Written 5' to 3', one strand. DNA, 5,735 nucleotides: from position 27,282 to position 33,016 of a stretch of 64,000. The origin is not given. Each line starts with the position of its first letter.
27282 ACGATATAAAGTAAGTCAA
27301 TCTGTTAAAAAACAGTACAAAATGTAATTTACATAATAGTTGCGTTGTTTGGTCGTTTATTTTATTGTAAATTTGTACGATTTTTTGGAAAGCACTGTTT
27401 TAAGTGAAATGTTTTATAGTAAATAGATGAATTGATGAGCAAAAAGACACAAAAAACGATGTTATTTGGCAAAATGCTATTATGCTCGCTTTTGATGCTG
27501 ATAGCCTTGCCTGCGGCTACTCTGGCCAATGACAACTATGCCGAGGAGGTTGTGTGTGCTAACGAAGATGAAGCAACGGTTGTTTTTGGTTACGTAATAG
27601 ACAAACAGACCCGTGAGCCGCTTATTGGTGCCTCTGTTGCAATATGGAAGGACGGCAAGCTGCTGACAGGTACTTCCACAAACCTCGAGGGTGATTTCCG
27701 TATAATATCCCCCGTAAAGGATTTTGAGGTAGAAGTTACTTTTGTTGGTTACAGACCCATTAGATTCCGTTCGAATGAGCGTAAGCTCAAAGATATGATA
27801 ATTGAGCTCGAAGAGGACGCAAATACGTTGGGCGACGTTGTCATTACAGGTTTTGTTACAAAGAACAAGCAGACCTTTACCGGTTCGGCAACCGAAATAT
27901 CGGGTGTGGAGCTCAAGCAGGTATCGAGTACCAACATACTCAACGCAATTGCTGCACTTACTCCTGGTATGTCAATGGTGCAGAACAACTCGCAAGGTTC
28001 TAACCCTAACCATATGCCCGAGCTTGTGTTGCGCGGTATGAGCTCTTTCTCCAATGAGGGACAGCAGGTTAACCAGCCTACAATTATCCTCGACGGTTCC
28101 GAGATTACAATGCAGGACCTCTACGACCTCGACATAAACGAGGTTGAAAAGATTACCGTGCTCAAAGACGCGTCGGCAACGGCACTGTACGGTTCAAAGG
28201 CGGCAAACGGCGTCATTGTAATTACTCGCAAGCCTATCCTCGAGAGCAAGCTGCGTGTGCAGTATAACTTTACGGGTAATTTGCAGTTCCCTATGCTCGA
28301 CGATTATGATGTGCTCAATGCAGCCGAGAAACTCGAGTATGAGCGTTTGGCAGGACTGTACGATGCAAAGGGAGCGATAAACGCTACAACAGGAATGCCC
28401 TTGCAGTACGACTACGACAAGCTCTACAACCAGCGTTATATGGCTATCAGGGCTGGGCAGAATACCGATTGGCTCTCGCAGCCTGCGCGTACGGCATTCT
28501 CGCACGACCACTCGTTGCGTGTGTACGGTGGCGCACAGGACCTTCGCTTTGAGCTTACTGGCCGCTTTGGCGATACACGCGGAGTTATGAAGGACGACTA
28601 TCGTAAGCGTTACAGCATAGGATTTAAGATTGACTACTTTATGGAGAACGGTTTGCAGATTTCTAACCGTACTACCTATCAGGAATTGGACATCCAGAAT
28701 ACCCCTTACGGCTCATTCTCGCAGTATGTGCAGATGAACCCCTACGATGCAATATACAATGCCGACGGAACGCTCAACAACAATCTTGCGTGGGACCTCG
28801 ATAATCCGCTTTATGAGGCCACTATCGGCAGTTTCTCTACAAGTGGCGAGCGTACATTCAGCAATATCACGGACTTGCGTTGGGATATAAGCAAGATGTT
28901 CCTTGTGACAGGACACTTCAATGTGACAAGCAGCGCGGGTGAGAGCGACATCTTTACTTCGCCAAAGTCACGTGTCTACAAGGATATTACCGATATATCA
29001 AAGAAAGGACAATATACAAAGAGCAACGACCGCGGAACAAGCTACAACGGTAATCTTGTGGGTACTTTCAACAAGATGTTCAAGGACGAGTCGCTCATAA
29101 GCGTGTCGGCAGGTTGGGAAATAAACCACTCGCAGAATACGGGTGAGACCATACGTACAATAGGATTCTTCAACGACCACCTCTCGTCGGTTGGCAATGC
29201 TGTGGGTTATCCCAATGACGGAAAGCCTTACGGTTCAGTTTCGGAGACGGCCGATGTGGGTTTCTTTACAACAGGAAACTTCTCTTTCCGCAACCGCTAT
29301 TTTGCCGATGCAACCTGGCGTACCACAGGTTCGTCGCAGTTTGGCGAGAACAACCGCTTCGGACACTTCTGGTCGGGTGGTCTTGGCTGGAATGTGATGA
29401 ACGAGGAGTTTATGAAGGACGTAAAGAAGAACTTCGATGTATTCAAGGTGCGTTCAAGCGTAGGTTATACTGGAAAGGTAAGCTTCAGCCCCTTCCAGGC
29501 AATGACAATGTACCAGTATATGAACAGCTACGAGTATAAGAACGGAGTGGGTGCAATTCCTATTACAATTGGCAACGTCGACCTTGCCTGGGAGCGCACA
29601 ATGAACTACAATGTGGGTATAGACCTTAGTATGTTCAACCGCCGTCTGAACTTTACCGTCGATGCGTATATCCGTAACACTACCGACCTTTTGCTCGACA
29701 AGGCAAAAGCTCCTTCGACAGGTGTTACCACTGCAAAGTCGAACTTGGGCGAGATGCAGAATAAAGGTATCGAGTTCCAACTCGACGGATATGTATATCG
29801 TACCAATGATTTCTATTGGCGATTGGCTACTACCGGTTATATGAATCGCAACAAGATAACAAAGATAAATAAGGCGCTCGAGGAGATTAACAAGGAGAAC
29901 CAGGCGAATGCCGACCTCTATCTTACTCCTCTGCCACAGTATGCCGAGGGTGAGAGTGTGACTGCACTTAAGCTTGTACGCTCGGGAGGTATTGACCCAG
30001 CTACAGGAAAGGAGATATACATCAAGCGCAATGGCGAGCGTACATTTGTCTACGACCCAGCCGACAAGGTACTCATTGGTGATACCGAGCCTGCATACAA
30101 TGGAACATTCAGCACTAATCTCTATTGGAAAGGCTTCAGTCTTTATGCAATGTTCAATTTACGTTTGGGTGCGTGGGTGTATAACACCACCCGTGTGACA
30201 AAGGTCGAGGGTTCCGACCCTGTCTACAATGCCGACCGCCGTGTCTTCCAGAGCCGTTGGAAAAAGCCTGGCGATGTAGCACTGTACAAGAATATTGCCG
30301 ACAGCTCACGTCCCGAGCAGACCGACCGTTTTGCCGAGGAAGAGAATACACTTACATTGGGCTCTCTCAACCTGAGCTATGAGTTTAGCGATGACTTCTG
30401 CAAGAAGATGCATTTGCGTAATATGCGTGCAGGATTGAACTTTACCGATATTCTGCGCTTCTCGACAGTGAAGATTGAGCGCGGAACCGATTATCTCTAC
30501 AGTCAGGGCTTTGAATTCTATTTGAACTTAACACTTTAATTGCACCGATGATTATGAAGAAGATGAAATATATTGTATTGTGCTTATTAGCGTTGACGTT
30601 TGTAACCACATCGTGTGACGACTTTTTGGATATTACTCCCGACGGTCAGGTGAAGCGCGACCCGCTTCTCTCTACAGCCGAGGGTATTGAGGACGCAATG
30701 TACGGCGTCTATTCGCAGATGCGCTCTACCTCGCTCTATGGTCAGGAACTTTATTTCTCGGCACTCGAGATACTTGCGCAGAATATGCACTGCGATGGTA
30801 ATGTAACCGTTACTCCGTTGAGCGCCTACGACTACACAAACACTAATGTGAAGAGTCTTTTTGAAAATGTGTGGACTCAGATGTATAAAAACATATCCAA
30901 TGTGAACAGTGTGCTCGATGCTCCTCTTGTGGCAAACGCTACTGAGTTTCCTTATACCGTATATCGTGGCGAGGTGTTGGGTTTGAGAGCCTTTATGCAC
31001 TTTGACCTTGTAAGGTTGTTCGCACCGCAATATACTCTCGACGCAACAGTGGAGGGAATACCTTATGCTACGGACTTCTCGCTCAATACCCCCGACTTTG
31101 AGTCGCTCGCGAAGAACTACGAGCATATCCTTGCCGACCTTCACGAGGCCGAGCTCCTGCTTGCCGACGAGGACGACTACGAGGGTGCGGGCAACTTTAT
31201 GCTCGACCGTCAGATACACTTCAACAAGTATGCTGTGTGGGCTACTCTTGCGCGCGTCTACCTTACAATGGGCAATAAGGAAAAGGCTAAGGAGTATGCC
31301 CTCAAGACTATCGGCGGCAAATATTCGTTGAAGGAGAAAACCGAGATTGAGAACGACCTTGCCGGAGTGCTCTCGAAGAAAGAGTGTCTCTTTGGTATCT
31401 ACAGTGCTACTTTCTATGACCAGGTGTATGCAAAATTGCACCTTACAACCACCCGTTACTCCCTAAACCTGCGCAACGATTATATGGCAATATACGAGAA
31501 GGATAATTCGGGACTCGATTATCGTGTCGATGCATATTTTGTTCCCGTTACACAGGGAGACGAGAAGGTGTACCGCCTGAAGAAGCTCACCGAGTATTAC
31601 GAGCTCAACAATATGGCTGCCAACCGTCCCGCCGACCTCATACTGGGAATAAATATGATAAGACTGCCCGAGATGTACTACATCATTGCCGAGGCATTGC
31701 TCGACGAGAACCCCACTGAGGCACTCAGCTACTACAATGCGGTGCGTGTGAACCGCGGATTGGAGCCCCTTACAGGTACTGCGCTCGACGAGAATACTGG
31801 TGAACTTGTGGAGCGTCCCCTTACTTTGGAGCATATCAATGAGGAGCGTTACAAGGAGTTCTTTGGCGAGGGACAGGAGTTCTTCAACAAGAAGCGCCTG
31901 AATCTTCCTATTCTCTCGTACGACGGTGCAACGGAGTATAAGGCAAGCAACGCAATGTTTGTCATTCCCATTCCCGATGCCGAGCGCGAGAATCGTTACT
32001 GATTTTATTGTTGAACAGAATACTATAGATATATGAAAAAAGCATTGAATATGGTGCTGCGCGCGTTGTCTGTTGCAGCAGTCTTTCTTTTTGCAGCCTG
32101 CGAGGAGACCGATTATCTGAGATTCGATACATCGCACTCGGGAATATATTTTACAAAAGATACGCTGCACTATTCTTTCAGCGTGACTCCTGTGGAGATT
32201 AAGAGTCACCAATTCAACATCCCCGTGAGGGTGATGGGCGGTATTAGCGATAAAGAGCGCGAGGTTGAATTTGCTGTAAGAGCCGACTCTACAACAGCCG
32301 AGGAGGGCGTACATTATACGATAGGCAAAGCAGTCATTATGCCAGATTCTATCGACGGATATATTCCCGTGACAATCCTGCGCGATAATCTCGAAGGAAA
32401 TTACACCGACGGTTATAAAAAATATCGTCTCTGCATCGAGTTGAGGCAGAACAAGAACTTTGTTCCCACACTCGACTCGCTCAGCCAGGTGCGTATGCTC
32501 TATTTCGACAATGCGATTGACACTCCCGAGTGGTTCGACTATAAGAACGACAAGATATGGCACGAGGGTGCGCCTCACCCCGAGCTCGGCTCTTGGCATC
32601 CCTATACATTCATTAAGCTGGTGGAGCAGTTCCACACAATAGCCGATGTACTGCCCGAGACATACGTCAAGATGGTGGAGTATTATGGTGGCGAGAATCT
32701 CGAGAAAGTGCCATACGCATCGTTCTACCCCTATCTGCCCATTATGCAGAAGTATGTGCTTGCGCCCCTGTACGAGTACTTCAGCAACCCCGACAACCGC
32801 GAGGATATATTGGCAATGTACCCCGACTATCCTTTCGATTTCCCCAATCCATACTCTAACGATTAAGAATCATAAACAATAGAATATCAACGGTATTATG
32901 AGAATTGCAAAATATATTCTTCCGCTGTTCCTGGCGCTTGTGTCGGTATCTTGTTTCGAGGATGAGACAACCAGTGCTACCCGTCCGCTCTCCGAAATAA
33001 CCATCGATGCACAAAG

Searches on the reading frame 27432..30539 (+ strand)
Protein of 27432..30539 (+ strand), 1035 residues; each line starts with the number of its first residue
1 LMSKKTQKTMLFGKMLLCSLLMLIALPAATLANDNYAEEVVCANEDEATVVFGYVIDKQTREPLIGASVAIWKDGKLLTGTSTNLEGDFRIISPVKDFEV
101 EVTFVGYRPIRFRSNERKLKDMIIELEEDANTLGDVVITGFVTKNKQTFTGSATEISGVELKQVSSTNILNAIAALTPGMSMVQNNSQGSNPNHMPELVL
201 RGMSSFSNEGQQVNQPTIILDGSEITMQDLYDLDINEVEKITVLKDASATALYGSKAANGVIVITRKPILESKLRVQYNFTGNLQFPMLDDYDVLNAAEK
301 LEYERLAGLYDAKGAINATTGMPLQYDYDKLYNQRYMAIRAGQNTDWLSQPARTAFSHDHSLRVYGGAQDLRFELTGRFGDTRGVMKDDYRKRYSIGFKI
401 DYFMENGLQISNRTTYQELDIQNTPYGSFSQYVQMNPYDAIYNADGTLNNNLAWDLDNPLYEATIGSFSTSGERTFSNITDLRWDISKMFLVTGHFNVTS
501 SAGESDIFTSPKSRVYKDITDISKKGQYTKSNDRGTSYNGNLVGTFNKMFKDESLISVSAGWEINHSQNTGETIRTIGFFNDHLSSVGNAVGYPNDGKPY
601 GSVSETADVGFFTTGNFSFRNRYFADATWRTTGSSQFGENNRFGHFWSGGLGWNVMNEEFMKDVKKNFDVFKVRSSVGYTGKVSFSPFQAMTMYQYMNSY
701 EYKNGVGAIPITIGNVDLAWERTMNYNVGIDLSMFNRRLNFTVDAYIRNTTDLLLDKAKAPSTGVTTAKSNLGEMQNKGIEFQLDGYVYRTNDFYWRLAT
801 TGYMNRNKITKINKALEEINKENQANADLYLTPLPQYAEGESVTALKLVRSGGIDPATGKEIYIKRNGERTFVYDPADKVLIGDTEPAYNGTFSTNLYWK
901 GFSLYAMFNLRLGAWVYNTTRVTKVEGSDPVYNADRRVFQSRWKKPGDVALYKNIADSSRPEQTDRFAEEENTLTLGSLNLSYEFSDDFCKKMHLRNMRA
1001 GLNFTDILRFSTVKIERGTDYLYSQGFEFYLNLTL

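Call 69: search_protein_families(library=pfam, proteins=[window:27432-30539:+], max_evalue=0.00001)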
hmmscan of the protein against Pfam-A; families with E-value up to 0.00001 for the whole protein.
window:27432-30539:+ (1035 aa): 2 families
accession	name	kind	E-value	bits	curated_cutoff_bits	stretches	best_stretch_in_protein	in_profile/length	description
PF07715.20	Plug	-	3.6e-15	56.8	23.9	1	146-261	2-107/107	TonB-dependent Receptor Plug Domain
PF13715.12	CarbopepD_reg_2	-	1.2e-12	48.1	32.2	1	52-138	2-88/88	CarboxypepD_reg-like domain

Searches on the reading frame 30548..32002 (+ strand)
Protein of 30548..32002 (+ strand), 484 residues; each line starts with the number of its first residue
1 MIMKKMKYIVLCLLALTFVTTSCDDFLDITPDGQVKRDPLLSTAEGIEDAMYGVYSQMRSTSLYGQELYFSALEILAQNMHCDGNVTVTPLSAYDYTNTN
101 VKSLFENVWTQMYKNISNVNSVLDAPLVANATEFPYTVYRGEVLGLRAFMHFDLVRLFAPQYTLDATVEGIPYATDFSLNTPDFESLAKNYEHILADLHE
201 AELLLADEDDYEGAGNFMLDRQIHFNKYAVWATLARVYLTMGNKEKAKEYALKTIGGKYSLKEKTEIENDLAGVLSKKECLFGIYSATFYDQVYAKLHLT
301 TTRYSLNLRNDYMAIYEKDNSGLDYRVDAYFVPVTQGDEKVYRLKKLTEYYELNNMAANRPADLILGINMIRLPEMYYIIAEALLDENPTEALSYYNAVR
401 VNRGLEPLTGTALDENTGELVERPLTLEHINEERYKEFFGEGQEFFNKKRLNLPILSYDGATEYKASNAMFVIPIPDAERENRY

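Call 69: search_protein_families(library=pfam, proteins=[window:30548-32002:+], max_evalue=0.00001)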
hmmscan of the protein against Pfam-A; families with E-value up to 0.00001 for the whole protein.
window:30548-32002:+ (484 aa): 2 families
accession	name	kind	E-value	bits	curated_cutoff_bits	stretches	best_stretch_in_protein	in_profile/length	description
PF14322.12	SusD-like_3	-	1.2e-19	71.8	27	1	25-239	1-191/191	Starch-binding associating with outer membrane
PF07980.17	SusD_RagB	-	1.5e-09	38.4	23.1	1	317-451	108-234/297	SusD family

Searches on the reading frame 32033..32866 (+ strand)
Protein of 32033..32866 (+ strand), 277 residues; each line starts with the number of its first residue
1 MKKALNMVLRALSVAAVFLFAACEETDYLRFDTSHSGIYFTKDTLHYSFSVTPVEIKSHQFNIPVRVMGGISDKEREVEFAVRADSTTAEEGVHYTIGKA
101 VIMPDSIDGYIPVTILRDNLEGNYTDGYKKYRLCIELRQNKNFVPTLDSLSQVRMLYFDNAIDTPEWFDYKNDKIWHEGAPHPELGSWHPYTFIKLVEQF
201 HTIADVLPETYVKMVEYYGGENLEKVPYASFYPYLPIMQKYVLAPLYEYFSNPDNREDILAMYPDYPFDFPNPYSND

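Call 69: search_protein_families(library=pfam, proteins=[window:32033-32866:+], max_evalue=0.00001)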
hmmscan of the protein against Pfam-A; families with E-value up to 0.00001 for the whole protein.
window:32033-32866:+ (277 aa): 1 family
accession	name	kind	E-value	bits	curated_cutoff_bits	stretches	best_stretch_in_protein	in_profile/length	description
PF16132.11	DUF4843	-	2.3e-17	63.5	34.5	1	26-171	6-142/163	Domain of unknown function (DUF4843)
